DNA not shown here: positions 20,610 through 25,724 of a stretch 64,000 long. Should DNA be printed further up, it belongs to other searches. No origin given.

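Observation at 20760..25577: Single 1605-aa polypeptide carrying both a GH2 and a GH35 catalytic module, next to the hexuronate cluster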

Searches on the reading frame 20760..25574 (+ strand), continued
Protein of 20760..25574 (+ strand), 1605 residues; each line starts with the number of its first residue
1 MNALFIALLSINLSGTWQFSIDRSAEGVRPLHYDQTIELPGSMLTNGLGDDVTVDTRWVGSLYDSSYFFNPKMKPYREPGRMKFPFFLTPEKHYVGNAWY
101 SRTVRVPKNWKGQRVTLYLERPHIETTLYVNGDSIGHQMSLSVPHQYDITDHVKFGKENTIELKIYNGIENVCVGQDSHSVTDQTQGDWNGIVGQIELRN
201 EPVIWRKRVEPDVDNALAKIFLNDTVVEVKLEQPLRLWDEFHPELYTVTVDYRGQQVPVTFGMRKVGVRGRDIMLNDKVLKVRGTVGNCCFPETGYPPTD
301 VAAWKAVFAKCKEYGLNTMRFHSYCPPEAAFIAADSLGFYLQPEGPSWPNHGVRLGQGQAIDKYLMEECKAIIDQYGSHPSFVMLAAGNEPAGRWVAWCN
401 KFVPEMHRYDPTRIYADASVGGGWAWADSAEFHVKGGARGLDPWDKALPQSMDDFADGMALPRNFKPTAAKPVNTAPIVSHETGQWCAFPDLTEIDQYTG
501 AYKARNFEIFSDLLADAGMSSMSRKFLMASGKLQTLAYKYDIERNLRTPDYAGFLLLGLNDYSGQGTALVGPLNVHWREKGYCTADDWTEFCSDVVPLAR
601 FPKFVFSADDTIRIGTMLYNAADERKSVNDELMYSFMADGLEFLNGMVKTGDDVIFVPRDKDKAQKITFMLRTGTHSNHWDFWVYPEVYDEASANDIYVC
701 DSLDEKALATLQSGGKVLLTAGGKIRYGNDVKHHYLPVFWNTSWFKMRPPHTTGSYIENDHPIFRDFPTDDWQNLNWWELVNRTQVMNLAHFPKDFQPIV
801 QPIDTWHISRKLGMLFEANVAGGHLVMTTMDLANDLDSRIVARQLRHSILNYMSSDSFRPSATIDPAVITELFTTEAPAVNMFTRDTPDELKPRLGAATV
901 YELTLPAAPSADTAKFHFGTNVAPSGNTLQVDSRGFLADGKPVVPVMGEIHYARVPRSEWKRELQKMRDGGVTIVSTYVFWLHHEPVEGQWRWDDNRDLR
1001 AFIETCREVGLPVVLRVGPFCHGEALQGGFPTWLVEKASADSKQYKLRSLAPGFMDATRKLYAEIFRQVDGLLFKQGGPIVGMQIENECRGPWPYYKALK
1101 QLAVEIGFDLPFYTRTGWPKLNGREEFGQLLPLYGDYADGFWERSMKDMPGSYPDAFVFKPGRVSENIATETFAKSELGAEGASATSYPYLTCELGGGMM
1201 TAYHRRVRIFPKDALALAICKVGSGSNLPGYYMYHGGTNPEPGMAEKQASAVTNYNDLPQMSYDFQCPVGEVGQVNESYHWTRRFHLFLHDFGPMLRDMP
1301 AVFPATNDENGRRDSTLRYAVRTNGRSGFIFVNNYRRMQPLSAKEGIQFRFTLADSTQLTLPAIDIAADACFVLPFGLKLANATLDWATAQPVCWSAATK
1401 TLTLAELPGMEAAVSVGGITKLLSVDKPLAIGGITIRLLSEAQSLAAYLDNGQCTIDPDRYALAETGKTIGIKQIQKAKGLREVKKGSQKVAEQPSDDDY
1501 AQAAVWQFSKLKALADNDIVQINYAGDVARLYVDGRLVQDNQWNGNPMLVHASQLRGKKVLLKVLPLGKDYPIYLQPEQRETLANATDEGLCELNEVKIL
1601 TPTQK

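Call 9: find_homologous_proteins(query=window:20760-25574:+, max_evalue=1e-10)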
Query window:20760-25574:+ (1605 aa): 5673 proteins with E <= 1e-10 among 8000 candidates; the best 120 are listed.
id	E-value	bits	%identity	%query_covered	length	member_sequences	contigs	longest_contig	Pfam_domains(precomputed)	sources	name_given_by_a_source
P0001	0.0e+0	3616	94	100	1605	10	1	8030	PF02837.25,PF02449.22,PF01301.26,PF22666.3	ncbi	-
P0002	0.0e+0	2871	73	100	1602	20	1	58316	PF02837.25,PF02449.22,PF01301.26,PF22666.3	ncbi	-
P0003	0.0e+0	2830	72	100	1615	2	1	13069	PF02837.25,PF01301.26,PF22666.3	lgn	-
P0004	0.0e+0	2665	69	100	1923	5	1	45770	PF02837.25,PF02449.22,PF04616.21,PF01301.26,PF22666.3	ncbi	-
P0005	0.0e+0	2647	68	99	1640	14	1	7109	PF02837.25,PF02449.22,PF01301.26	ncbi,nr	ncbi:MAG: beta-galactosidase [Bacteroidales bacterium]|nr:beta-galactosidase [Bacteroidales bacteriu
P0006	0.0e+0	2636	67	100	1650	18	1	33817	PF02837.25,PF02449.22,PF01301.26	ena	-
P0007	0.0e+0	1879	63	55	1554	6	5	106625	PF02837.25,PF01301.26,PF22666.3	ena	-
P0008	0.0e+0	1849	52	98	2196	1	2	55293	PF01839.30,PF02837.25,PF21348.4,PF13517.13,PF18370.8,PF01301.26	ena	-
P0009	0.0e+0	1841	60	55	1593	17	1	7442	PF02837.25,PF02836.24,PF01301.26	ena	-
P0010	0.0e+0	1837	61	55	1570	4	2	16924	PF02837.25,PF02449.22,PF01301.26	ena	-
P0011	0.0e+0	1824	59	55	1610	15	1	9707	PF02837.25,PF02449.22,PF02836.24,PF01301.26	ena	-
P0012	0.0e+0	1809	58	55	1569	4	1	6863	PF02837.25,PF02836.24,PF01301.26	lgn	-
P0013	0.0e+0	1798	60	55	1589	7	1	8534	PF02837.25,PF02449.22,PF01301.26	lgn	-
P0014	0.0e+0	1793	70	65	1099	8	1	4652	PF02837.25,PF01301.26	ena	-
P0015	0.0e+0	1785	51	98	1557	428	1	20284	PF02837.25,PF02449.22,PF01301.26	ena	-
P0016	0.0e+0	1780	59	55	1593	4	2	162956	PF02837.25,PF01301.26,PF22666.3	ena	-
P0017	0.0e+0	1771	57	55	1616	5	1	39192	PF02837.25,PF02449.22,PF01301.26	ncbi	-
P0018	0.0e+0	1741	58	55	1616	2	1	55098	PF02837.25,PF01301.26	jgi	jgi:hypothetical protein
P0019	0.0e+0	1722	51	56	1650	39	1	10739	PF02837.25,PF02449.22,PF00703.28,PF01301.26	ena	-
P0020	0.0e+0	1719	51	55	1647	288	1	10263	PF02837.25,PF13364.13,PF02449.22,PF00703.28,PF01301.26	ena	-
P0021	0.0e+0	1671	50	55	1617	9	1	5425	PF02837.25,PF00703.28,PF01301.26,PF22666.3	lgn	-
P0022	0.0e+0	1665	54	55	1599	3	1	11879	PF02837.25,PF02836.24,PF01301.26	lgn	-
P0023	0.0e+0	1664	49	55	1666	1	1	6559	PF00703.28,PF01301.26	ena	-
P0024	0.0e+0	1663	51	55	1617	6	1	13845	PF00703.28,PF01301.26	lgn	-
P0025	0.0e+0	1648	50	55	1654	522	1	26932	PF02837.25,PF00703.28,PF01301.26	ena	-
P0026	0.0e+0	1640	74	56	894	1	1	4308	PF02837.25,PF22666.3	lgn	-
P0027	0.0e+0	1619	73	55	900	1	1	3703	PF02837.25,PF22666.3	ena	-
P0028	0.0e+0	1617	73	55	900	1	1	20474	PF02837.25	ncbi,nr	ncbi:MAG: beta-glucuronidase [Bacteroidales bacterium]|nr:beta-glucuronidase [Bacteroidales bacteriu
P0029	0.0e+0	1587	51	55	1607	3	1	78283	PF02837.25,PF01301.26,PF22666.3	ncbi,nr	ncbi:MAG: beta-galactosidase [Bacteroidales bacterium]|nr:beta-galactosidase [Bacteroidales bacteriu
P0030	0.0e+0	1580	50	55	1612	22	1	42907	PF01301.26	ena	-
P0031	0.0e+0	1578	72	55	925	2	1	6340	PF02837.25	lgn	-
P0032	0.0e+0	1574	71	55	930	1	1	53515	PF02837.25,PF22666.3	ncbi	-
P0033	0.0e+0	1566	71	55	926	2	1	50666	PF02837.25,PF22666.3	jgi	-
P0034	0.0e+0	1559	70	55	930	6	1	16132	PF02837.25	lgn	-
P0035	0.0e+0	1558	71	56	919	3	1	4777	PF02837.25,PF22666.3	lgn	-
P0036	0.0e+0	1556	71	55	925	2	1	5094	PF02837.25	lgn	-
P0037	0.0e+0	1555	71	55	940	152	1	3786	PF02837.25,PF22666.3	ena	-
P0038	0.0e+0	1553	71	55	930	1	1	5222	PF02837.25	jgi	-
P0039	0.0e+0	1552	71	56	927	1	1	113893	PF02837.25,PF22666.3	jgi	-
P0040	0.0e+0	1552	71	56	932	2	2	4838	PF02837.25,PF22666.3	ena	-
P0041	0.0e+0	1546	70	55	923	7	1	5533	PF02837.25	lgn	-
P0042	0.0e+0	1541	70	55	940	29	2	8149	PF02837.25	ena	-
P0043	0.0e+0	1541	71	55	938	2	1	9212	PF02837.25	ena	-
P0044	0.0e+0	1520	68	55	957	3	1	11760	PF02837.25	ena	-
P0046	0.0e+0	1458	68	55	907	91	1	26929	PF02837.25,PF22666.3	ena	-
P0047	0.0e+0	1438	66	55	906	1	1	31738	PF02837.25,PF22666.3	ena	-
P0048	0.0e+0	1438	67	55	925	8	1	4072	PF02837.25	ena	-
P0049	0.0e+0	1438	67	55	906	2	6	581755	PF02837.25,PF22666.3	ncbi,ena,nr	ncbi:MAG: beta-glucuronidase [Prevotella sp.]|nr:beta-glucuronidase [Prevotella sp.]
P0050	0.0e+0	1435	67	55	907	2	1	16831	PF02837.25,PF22666.3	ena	-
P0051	0.0e+0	1434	67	55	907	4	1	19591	PF02837.25,PF22666.3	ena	-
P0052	0.0e+0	1431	66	55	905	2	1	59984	PF02837.25,PF00703.28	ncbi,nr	ncbi:MAG: beta-glucuronidase [Prevotella sp.]|nr:beta-glucuronidase [Prevotella sp.]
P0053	0.0e+0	1424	66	55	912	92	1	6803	PF02837.25,PF22666.3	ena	-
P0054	0.0e+0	1423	66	55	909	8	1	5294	PF02837.25,PF22666.3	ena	-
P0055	0.0e+0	1421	66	55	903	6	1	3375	PF02837.25,PF22666.3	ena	-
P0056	0.0e+0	1420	66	55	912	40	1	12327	PF02837.25,PF00703.28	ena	-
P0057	0.0e+0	1419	66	55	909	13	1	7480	PF02837.25,PF00703.28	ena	-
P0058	0.0e+0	1418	66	55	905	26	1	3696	PF02837.25,PF00703.28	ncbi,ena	-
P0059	0.0e+0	1417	66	55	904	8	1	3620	PF02837.25,PF22666.3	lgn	-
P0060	0.0e+0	1415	65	55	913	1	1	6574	PF02837.25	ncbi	-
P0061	0.0e+0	1415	65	55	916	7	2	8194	PF02837.25,PF00703.28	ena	-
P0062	0.0e+0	1403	65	55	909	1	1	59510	PF02837.25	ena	-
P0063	0.0e+0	1392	64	55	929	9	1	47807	PF02837.25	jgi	jgi:hypothetical protein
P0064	0.0e+0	1391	65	56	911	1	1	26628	PF02837.25,PF22666.3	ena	-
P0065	0.0e+0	1389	65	55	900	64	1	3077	PF02837.25,PF22666.3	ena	-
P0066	0.0e+0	1389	65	55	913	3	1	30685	PF02837.25,PF22666.3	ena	-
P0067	0.0e+0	1388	64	55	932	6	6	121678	PF02837.25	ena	-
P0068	0.0e+0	1387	64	55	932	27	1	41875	PF02837.25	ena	-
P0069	0.0e+0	1385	64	55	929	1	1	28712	PF02837.25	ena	-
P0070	0.0e+0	1371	64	55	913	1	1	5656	PF02837.25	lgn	-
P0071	0.0e+0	1371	63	56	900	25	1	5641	PF02837.25,PF22666.3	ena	-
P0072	0.0e+0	1370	64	55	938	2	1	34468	PF02837.25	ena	-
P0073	0.0e+0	1369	62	55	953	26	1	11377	PF02837.25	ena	-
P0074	0.0e+0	1369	62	56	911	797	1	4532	PF02837.25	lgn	-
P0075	0.0e+0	1366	63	55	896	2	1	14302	PF02837.25,PF22666.3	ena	-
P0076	0.0e+0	1364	64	55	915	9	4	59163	PF02837.25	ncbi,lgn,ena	-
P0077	0.0e+0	1363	64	55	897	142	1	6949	PF02837.25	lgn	-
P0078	0.0e+0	1353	64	55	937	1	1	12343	PF02837.25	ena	-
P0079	0.0e+0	1351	61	56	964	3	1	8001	PF02837.25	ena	-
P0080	0.0e+0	1350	63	56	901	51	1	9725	PF02837.25,PF22666.3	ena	-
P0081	0.0e+0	1348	64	55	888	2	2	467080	PF02837.25,PF22666.3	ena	-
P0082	0.0e+0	1345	64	55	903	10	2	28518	PF02837.25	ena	-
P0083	0.0e+0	1345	61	55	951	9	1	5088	PF02837.25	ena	-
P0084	0.0e+0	1344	63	55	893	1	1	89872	PF02837.25,PF22666.3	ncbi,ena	-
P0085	0.0e+0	1343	61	55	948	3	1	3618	PF02837.25,PF22666.3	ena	-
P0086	0.0e+0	1338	64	55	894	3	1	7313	PF02837.25,PF22666.3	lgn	-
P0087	0.0e+0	1337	63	55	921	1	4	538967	PF02837.25,PF22666.3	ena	-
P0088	0.0e+0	1336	64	54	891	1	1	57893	PF02837.25,PF22666.3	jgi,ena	-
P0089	0.0e+0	1335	63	55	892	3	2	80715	PF02837.25,PF22666.3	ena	-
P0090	0.0e+0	1334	63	55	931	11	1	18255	PF02837.25,PF22666.3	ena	-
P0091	0.0e+0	1332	64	55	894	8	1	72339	PF02837.25,PF22666.3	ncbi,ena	-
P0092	0.0e+0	1331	62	55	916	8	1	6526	PF02837.25,PF00703.28,PF22666.3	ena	-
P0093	0.0e+0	1331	62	55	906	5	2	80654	PF02837.25,PF22666.3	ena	-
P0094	0.0e+0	1331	64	55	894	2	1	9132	PF02837.25,PF22666.3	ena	-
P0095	0.0e+0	1330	62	55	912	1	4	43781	PF02837.25,PF22666.3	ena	-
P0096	0.0e+0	1330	63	55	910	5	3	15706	PF02837.25,PF02836.24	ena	-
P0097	0.0e+0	1329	62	55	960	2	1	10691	PF02837.25,PF22666.3,PF16255.12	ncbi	-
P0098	0.0e+0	1320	62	55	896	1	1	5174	PF02837.25,PF02836.24,PF22666.3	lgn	-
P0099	0.0e+0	1320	62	56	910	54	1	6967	PF02837.25,PF22666.3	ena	-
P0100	0.0e+0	1319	62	55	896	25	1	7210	PF02837.25,PF22666.3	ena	-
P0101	0.0e+0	1317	62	55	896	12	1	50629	PF02837.25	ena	-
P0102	0.0e+0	1317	62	55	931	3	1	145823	PF02837.25,PF22666.3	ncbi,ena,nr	ncbi:MAG: beta-glucuronidase [Bacteroidaceae bacterium]|nr:beta-glucuronidase [Bacteroidaceae bacter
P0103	0.0e+0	1315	64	54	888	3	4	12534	PF02837.25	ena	-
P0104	0.0e+0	1315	61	55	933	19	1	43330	PF02837.25,PF22666.3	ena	-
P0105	0.0e+0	1315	62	55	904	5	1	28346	PF02837.25,PF22666.3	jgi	-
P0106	0.0e+0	1314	61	55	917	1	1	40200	PF02837.25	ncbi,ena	-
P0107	0.0e+0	1313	61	55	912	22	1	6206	PF02837.25,PF22666.3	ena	-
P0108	0.0e+0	1312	62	55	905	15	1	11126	PF02837.25,PF22666.3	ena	-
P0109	0.0e+0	1312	61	55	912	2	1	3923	PF02837.25,PF22666.3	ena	-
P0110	0.0e+0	1311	61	56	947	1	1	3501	PF02837.25,PF02836.24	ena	-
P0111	0.0e+0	1311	62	55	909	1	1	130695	PF02837.25,PF02836.24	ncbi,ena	-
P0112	0.0e+0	1310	62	55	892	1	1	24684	PF02837.25,PF22666.3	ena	-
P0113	0.0e+0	1310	63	55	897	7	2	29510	PF02837.25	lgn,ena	-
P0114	0.0e+0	1309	62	55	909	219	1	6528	PF02837.25,PF02836.24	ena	-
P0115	0.0e+0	1308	61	55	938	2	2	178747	PF02837.25,PF00703.28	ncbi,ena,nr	ncbi:MAG: beta-glucuronidase [Bacteroidaceae bacterium]|nr:beta-glucuronidase [Bacteroidaceae bacter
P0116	0.0e+0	1308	61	56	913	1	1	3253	PF02837.25,PF02836.24,PF22666.3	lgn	-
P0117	0.0e+0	1308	61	56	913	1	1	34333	PF02837.25,PF02836.24,PF22666.3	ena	-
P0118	0.0e+0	1308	61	56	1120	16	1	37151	PF02837.25,PF13472.13,PF16255.12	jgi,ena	-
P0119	0.0e+0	1308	61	56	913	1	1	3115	PF02837.25,PF02836.24,PF22666.3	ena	-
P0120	0.0e+0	1307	61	55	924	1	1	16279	PF02837.25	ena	-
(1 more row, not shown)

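Call 21: find_encoding_contigs(protein=window:20760-25574:+, flank=10000, max_places=6)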
Protein window:20760-25574:+ (1605 aa): 2 contigs read that carry it; 1 place shown.
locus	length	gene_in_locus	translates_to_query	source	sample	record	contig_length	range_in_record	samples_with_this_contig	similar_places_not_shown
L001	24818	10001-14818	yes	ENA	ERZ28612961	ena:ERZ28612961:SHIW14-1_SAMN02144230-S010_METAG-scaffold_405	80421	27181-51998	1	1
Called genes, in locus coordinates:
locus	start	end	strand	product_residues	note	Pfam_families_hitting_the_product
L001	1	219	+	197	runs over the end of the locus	PF01330:RuvA_N, PF00633:HHH (faint), PF14520:HHH_5, PF07499:RuvA_C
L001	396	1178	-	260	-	PF14903:WG_beta_rep (weak)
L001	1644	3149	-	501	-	PF08666:SAF (weak), PF04295:GD_AH_second, PF20629:GD_AH_C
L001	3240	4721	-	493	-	PF01232:Mannitol_dh, PF08125:Mannitol_dh_C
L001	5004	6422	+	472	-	PF02614:UxaC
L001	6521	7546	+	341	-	PF00294:PfkB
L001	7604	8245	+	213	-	PF01081:Aldolase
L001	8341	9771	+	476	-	PF00083:Sugar_tr, PF07690:MFS_1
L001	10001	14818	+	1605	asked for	PF02837:Glyco_hydro_2_N, PF22666:Glyco_hydro_2_N2 (faint), PF01301:Glyco_hydro_35, PF02449:Glyco_hydro_42 (weak)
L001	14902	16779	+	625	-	PF01835:MG2 (faint)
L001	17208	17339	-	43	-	-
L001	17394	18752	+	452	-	-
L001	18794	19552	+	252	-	-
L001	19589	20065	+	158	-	PF05656:DUF805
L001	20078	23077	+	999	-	PF17145:DUF5119, PF13855:LRR_8 (faint), PF13306:LRR_5, PF05725:FNIP (faint), PF13306:LRR_5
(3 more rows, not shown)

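Call 22: find_encoding_contigs(protein=P0028, flank=8000, max_places=3)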
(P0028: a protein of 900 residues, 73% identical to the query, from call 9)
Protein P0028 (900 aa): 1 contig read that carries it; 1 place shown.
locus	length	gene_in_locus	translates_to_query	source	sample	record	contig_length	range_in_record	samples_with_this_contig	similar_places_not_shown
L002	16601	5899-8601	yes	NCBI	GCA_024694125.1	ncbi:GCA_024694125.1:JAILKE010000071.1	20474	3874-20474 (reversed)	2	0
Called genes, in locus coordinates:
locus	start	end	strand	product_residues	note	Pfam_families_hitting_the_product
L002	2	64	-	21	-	?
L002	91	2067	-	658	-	PF00890:FAD_binding_2, PF07992:Pyr_redox_2 (faint), PF02910:Succ_DH_flav_C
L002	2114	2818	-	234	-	-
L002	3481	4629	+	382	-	PF22244:GCE_fung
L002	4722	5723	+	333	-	PF00251:Glyco_hydro_32N (weak), PF04616:Glyco_hydro_43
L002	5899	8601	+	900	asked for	PF02837:Glyco_hydro_2_N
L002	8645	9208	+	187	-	-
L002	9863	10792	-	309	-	PF03544:TonB_C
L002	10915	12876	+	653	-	-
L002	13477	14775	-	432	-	-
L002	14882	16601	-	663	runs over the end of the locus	PF13431:TPR_17 (faint), PF13432:TPR_16 (faint), PF13181:TPR_8 (faint)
